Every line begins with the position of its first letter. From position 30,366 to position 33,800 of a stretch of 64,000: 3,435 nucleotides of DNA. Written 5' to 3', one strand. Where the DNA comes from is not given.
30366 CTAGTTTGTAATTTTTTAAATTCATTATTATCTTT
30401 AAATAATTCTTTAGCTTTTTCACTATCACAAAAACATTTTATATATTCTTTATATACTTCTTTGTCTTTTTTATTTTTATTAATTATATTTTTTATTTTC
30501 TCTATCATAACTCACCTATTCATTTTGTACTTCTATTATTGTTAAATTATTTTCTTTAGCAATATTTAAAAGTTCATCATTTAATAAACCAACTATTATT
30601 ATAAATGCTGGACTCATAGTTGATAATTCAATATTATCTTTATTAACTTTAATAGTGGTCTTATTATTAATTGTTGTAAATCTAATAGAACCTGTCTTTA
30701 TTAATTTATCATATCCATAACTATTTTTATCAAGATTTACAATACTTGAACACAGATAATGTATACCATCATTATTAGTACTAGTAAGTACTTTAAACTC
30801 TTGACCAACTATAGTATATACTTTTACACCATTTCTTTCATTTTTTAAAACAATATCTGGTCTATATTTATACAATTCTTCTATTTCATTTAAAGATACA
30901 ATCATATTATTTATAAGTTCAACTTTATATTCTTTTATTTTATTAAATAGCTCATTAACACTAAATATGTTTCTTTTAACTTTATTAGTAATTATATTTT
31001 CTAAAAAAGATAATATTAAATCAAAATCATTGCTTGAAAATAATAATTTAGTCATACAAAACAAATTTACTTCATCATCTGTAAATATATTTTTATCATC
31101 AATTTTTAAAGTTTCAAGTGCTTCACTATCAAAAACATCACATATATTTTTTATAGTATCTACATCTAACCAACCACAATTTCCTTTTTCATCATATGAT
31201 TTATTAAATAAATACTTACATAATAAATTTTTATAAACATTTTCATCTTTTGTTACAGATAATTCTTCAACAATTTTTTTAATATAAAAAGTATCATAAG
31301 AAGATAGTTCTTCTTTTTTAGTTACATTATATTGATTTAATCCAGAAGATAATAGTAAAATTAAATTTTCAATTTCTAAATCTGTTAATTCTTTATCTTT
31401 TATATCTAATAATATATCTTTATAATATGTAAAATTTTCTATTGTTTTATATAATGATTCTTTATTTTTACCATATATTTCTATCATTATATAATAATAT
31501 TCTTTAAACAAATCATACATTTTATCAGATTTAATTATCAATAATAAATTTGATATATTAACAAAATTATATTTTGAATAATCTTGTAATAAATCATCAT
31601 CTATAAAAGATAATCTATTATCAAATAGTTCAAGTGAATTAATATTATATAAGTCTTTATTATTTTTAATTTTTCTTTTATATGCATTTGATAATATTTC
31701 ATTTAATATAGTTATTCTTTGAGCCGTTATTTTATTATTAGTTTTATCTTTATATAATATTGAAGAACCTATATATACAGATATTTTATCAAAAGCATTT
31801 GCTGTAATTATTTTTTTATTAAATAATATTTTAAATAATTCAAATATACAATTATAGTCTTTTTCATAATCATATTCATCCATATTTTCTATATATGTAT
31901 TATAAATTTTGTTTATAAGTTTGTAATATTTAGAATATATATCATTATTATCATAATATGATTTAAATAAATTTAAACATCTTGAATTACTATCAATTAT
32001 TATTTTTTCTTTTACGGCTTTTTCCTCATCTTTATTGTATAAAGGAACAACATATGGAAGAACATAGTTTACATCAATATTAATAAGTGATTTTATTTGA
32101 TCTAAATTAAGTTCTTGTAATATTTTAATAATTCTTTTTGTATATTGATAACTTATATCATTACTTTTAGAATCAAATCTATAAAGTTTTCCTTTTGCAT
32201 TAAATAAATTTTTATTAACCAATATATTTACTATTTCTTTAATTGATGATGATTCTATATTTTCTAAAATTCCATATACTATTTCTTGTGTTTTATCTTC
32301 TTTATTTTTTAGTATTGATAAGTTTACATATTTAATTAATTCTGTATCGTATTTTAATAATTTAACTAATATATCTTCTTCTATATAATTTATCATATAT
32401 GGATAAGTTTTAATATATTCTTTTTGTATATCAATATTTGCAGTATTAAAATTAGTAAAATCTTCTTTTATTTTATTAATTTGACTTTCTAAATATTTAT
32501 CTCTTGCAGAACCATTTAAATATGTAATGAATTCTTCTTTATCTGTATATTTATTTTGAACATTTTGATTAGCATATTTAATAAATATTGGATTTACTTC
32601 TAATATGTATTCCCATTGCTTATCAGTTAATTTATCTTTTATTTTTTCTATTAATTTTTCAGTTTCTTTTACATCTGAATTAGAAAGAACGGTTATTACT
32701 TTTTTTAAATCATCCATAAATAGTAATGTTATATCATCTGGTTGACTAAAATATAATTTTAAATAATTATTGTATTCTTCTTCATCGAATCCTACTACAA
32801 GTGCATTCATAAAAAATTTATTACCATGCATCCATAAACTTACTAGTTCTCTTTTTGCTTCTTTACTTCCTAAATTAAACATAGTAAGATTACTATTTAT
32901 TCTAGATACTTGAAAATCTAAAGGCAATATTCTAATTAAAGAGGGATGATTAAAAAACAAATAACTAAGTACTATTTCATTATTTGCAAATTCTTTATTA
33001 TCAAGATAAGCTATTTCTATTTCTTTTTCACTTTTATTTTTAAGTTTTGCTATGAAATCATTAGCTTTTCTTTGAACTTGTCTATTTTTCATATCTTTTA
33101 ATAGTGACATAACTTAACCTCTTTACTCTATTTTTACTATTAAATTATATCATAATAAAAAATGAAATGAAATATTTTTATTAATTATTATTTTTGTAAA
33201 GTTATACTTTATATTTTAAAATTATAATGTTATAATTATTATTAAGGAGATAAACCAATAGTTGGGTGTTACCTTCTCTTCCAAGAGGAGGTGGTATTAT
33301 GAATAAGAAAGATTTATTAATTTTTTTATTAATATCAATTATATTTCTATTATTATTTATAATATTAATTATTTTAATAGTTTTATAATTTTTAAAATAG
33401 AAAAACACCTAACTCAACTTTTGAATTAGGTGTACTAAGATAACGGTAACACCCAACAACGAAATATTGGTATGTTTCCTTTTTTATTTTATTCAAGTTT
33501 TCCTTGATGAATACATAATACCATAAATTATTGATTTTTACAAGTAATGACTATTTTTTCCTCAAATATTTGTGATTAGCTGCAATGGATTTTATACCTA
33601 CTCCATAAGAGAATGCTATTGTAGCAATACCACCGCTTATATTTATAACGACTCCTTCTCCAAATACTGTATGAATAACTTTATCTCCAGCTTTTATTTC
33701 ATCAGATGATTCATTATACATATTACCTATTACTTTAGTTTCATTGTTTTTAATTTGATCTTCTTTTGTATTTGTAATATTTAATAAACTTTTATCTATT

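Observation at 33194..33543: Candidate type I toxin-antitoxin module between the 864-aa gene and pcrA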

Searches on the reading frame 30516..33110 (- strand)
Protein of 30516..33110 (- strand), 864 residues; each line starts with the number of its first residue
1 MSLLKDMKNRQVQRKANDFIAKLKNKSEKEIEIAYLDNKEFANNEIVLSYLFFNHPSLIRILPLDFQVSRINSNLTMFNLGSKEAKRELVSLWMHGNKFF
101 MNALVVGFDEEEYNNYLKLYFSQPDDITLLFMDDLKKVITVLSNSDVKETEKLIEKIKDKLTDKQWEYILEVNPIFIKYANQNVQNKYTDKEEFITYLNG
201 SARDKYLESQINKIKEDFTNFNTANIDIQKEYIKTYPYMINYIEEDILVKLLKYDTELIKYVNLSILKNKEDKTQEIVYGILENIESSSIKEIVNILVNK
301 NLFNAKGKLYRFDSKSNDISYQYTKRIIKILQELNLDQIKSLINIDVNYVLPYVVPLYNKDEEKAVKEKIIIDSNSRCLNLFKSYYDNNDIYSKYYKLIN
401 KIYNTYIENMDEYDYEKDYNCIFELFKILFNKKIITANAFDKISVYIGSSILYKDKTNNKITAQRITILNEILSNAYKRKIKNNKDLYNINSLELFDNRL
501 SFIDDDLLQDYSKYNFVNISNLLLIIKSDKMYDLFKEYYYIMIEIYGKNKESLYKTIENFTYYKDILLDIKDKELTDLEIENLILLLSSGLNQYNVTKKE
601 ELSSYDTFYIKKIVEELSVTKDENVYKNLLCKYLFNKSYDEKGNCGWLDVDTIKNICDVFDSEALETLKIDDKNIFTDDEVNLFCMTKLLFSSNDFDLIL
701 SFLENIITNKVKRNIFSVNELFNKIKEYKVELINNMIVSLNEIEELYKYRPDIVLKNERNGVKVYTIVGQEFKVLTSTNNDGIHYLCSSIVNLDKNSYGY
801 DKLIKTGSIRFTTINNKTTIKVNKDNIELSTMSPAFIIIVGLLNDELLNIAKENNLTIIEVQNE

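Call 8: search_protein_families(library=pfam, proteins=[window:30516-33110:-])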
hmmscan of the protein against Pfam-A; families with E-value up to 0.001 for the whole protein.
window:30516-33110:- (864 aa): 0 families

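Call 18: find_homologous_proteins(query=window:30516-33110:-)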
Query window:30516-33110:- (864 aa): 125 proteins with E <= 0.001 among 8000 candidates; the best 120 are listed.
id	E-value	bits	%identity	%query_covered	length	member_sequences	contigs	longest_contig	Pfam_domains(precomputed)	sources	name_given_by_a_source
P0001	0.0e+0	1825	100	100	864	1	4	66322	-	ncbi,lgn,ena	-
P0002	0.0e+0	1489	81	100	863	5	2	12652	-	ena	-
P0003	0.0e+0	1443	82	94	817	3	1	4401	-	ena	-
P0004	0.0e+0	1245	68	100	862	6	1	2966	-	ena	-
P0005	0.0e+0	1237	66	100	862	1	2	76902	-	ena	-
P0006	0.0e+0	1232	65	100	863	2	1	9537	-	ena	-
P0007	0.0e+0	1226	65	100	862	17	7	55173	-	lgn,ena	-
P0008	0.0e+0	1213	66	100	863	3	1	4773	-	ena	-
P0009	0.0e+0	1207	65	100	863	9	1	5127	-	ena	-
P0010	0.0e+0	1205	66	100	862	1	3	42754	-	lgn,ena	-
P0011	0.0e+0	1202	65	100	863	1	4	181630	-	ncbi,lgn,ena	-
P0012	0.0e+0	1202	64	100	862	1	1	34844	-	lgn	-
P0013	0.0e+0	1194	64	100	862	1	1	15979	-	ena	-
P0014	0.0e+0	1180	63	100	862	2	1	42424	-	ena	-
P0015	0.0e+0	1176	62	100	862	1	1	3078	-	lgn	-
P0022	0.0e+0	1131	62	100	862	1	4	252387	-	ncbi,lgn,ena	-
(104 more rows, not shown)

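Call 19: find_encoding_contigs(protein=P0002, flank=3500, max_places=2)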
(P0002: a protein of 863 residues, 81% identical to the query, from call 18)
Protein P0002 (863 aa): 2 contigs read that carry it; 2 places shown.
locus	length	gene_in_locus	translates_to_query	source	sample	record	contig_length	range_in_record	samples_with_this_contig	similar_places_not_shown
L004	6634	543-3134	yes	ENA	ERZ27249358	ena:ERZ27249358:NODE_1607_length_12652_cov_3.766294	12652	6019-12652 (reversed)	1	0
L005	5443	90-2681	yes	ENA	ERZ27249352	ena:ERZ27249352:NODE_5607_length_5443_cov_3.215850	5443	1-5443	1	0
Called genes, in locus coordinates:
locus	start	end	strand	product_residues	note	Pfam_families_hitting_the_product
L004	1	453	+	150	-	?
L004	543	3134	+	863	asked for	-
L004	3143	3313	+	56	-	-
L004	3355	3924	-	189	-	-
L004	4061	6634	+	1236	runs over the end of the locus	-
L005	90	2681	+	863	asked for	-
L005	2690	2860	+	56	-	-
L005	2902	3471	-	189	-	-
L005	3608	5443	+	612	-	?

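Call 20: find_encoding_contigs(protein=P0005, flank=3500, max_places=1)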
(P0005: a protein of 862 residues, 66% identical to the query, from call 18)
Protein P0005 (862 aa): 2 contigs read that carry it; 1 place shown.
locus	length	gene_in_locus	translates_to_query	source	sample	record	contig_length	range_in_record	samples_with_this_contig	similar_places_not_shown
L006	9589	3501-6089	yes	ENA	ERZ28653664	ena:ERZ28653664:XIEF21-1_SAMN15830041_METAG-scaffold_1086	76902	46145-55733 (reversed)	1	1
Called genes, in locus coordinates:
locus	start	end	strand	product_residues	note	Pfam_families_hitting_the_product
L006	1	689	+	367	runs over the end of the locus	PF04371:PAD_porph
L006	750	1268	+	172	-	PF10688:Imp-YgjV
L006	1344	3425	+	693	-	PF00580:UvrD-helicase, PF01443:Viral_helicase1 (faint), PF13245:AAA_19, PF13604:AAA_30 (faint), PF13087:AAA_12 (faint), PF13361:UvrD_C, PF21196:PcrA_UvrD_tudor (faint), PF13538:UvrD_C_2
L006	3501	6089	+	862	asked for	-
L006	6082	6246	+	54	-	-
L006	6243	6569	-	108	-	-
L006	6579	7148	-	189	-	PF01966:HD (weak)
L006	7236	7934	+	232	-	-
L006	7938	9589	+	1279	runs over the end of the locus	-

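Call 21: find_encoding_contigs(protein=P0011, flank=3500, max_places=1)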
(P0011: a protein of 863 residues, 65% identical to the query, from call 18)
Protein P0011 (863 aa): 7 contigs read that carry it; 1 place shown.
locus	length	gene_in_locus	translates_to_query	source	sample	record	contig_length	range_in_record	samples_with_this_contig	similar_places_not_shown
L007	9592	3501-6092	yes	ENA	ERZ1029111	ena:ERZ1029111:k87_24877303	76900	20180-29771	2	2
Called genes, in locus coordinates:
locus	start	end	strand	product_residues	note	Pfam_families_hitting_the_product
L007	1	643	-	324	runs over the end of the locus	PF13379:NMT1_2 (weak), PF09084:NMT1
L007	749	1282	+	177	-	PF10688:Imp-YgjV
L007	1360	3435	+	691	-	PF00580:UvrD-helicase, PF01443:Viral_helicase1 (faint), PF13245:AAA_19, PF13604:AAA_30 (faint), PF13087:AAA_12 (faint), PF13361:UvrD_C, PF13538:UvrD_C_2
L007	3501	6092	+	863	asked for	-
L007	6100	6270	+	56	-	-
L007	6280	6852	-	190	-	PF01966:HD (weak)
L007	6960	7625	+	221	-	-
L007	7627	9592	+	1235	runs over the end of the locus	-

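Call 22: find_encoding_contigs(protein=P0022, flank=3500, max_places=1)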
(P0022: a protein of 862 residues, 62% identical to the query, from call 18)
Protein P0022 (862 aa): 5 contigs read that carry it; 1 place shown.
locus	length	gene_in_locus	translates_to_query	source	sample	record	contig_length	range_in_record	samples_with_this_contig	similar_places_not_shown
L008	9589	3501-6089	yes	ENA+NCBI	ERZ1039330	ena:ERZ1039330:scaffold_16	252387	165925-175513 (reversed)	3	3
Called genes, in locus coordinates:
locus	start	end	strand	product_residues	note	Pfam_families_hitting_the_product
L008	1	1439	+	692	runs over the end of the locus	PF00580:UvrD-helicase, PF01443:Viral_helicase1 (faint), PF13245:AAA_19, PF13604:AAA_30 (faint), PF13087:AAA_12 (faint), PF13361:UvrD_C, PF13538:UvrD_C_2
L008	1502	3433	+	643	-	PF00404:Dockerin_1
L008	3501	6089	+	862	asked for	-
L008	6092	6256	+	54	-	-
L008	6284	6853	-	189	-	-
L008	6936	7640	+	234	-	-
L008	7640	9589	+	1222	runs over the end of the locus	-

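Call 81: list_cluster_members(proteins=[P0001])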
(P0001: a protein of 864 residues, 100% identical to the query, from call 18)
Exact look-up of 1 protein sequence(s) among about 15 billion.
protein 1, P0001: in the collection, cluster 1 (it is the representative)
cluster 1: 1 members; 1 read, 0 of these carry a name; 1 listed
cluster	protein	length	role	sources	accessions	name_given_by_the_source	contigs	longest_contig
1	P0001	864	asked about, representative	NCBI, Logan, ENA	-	-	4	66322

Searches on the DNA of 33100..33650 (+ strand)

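Call 13: search_rna_families(source=window, start=33100, end=33650, threshold=evalue, max_evalue=10)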
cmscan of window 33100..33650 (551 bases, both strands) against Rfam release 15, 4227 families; matches with E-value up to 10: 1.
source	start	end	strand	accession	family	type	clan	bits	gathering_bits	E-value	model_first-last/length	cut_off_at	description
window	33543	33628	+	RF01809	symR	Gene; antitoxin;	-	16.6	61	1.7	1-77/77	no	SymR antitoxin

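Call 24: search_dna_similar(query=window:33150-33550:+, collection=plasmids, mode=distant, max_evalue=0.01)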
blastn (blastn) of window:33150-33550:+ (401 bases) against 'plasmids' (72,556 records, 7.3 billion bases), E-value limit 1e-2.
No match.

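Call 25: search_dna_similar(query=window:33150-33550:+, collection=phages, mode=distant, max_evalue=0.01)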
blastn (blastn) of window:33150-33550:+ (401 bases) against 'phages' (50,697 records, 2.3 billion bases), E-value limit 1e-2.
No match.

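Call 67: search_rna_families(sources=[L010, L011, L013, L014, L018, L019, L025, L029, L036, L038, L044, L046, L055, L057, L060, L069, L074, L052, L050, L061], threshold=evalue, max_evalue=0.1)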
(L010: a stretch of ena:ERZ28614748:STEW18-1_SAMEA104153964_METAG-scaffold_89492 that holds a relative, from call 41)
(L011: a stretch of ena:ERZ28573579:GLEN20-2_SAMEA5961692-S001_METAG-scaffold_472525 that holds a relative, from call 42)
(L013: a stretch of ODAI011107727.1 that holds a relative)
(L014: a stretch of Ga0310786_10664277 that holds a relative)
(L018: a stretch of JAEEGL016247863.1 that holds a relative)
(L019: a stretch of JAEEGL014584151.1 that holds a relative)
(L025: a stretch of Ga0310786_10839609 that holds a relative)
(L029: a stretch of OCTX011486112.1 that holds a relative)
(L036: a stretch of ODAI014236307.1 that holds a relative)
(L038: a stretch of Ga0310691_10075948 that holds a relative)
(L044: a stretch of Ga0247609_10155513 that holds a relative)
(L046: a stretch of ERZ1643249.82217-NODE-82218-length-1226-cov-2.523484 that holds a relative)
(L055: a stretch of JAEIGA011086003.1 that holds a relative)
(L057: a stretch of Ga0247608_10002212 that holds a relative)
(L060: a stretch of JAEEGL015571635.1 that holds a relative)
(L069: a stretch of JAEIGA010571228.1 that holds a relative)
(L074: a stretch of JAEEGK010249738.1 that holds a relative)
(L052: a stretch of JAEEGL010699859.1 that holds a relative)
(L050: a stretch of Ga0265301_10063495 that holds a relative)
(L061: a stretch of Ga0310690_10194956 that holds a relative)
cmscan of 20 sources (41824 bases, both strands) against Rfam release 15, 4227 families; matches with E-value up to 0.1: 12.
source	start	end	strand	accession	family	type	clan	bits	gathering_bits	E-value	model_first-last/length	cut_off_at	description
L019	26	239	-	RF00230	T-box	Cis-reg; leader;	-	143.6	93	2.9e-32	1-219/219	no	T-box leader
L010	952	1025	+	RF00005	tRNA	Gene; tRNA;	CL00001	75.7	29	5.4e-15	1-71/71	no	tRNA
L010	1035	1108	+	RF00005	tRNA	Gene; tRNA;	CL00001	71.8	29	6.6e-14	1-71/71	no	tRNA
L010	696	768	-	RF00005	tRNA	Gene; tRNA;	CL00001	66.7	29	1.6e-12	1-71/71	no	tRNA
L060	944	1016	+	RF00005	tRNA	Gene; tRNA;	CL00001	65.4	29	3.7e-12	1-71/71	no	tRNA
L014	1086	1159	-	RF00005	tRNA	Gene; tRNA;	CL00001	61.7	29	3.8e-11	1-71/71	no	tRNA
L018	518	591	-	RF00005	tRNA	Gene; tRNA;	CL00001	61.3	29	5e-11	1-71/71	no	tRNA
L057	594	667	-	RF00005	tRNA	Gene; tRNA;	CL00001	61.2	29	5.4e-11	1-71/71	no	tRNA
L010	1121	1194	+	RF00005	tRNA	Gene; tRNA;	CL00001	59.8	29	1.3e-10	1-71/71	no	tRNA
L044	1426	1530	-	RF02617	SSRC10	Gene; sRNA;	-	32.9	56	0.017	1-113/113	no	Streptococcus sRNA 10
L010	1035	1109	-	RF04354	Plastid-ycf2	Cis-reg;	-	32.3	65.7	0.0053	1-75/75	no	Plastid-ycf2 5UTR RNA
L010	952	1026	-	RF04354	Plastid-ycf2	Cis-reg;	-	28.6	65.7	0.056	1-75/75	no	Plastid-ycf2 5UTR RNA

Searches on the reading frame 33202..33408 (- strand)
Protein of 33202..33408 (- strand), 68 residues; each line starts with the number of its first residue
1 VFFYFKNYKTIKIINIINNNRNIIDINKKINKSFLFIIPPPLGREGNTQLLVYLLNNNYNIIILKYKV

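Call 8: search_protein_families(library=pfam, proteins=[window:33202-33408:-])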
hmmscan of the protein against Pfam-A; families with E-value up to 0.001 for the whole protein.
window:33202-33408:- (68 aa): 0 families

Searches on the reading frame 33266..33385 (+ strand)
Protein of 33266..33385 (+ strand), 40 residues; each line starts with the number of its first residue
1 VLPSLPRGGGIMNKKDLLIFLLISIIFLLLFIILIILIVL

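Call 39: find_homologous_proteins(query=A3, max_evalue=10)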
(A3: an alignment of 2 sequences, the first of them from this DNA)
Query A3 (2 sequences) (40 aa, profile of the alignment): 2 proteins with E <= 10 among 83 candidates.
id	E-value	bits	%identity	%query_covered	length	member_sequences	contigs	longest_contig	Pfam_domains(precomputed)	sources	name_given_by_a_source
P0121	2.5e-11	61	67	15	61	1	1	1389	-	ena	-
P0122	3.7e-8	51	75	20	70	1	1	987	-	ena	-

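Call 41: find_encoding_contigs(protein=P0121, flank=5000, max_places=4)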
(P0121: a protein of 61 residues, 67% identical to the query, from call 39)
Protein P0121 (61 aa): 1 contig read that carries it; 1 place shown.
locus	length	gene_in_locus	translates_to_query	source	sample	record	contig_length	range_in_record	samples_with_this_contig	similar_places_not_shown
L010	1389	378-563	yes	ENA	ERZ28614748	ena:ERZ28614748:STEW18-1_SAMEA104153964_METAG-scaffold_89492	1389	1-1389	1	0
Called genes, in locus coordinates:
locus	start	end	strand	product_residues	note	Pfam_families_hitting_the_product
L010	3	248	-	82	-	?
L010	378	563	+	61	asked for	-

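Call 42: find_encoding_contigs(protein=P0122, flank=5000, max_places=4)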
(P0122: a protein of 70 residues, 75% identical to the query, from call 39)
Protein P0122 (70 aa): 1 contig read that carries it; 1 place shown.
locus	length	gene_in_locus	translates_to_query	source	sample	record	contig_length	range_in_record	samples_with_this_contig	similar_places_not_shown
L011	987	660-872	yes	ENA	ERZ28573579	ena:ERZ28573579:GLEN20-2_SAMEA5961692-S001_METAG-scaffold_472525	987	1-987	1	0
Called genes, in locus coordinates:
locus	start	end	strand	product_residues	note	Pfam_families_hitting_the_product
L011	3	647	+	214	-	?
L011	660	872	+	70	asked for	-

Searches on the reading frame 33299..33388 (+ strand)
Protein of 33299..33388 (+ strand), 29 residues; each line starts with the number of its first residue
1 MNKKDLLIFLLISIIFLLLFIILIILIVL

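Call 8: search_protein_families(library=pfam, proteins=[window:33299-33388:+])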
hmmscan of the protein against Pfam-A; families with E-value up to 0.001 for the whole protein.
window:33299-33388:+ (29 aa): 0 families

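Call 52: search_protein_families(library=ncbifam, max_evalue=10, proteins=[window:33299-33385:+])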
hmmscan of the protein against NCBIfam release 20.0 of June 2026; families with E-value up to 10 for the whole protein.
seq(29 aa): 1 family
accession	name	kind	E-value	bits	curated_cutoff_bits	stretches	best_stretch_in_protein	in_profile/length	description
TIGR04313.1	aro_clust_Mycop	subfamily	9.9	5.7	40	1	1-22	1-22/296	aromatic motif membrane protein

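Call 53: search_protein_families(library=pfam, max_evalue=10, proteins=[window:33299-33385:+])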
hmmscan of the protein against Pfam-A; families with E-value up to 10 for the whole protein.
seq(29 aa): 1 family
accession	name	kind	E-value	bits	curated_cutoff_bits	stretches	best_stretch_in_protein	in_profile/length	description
PF11174.13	DUF2970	-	0.25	11.6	27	1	2-28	26-52/56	Protein of unknown function (DUF2970)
